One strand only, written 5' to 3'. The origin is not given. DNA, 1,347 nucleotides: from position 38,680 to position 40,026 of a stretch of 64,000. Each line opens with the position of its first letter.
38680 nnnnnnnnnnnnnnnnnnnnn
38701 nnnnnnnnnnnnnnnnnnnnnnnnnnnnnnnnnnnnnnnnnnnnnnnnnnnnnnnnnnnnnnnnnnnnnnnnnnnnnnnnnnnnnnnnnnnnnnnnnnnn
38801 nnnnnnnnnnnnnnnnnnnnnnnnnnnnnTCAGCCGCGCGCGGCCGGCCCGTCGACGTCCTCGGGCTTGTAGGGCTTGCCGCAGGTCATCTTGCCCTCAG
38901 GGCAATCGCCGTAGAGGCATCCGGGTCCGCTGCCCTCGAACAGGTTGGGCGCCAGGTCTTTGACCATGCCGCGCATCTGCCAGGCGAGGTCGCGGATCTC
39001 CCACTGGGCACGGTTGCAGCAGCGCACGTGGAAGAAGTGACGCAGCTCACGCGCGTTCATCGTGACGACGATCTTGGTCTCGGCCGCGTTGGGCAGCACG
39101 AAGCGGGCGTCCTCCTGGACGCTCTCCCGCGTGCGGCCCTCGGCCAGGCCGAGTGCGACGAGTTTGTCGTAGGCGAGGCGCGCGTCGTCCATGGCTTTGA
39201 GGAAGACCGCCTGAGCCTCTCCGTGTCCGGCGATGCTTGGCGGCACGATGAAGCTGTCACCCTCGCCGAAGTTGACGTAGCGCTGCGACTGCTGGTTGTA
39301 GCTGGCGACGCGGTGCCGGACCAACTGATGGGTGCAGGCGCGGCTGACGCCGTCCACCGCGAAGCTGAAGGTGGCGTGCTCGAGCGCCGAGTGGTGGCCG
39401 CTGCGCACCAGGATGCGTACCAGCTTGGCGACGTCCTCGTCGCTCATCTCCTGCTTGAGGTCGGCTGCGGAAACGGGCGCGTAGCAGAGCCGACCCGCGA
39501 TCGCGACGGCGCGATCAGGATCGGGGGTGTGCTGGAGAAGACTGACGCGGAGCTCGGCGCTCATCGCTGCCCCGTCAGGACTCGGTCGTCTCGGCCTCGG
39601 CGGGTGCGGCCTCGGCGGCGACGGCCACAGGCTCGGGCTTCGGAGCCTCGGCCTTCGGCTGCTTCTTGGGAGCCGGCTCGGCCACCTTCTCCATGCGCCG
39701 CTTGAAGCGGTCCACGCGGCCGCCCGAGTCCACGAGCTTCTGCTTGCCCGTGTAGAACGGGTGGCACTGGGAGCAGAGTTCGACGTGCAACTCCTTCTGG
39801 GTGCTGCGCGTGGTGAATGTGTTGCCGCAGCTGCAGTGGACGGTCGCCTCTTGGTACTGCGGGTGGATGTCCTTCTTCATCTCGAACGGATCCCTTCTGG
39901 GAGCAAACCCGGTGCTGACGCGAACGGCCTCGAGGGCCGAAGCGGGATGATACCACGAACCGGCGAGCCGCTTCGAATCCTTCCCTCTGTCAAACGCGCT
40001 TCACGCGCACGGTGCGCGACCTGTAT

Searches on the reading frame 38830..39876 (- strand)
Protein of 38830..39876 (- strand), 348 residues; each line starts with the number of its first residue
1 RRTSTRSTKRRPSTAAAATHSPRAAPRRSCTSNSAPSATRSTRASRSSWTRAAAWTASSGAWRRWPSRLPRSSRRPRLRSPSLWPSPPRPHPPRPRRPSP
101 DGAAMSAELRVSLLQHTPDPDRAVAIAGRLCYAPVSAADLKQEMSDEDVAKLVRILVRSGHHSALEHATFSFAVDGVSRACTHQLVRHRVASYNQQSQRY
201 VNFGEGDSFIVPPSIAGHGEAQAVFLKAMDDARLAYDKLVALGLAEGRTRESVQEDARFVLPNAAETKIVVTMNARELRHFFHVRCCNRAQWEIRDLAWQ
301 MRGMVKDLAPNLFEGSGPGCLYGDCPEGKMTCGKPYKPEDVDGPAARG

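Call 47: search_protein_families(library=pfam, proteins=[window:38830-39876:-], max_evalue=0.00001)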
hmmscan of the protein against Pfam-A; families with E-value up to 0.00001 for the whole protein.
window:38830-39876:- (348 aa): 1 family
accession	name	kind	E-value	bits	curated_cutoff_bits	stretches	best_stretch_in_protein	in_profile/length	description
PF02511.20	Thy1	-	2.5e-72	243.1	24.8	1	113-311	2-191/191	Thymidylate synthase complementing protein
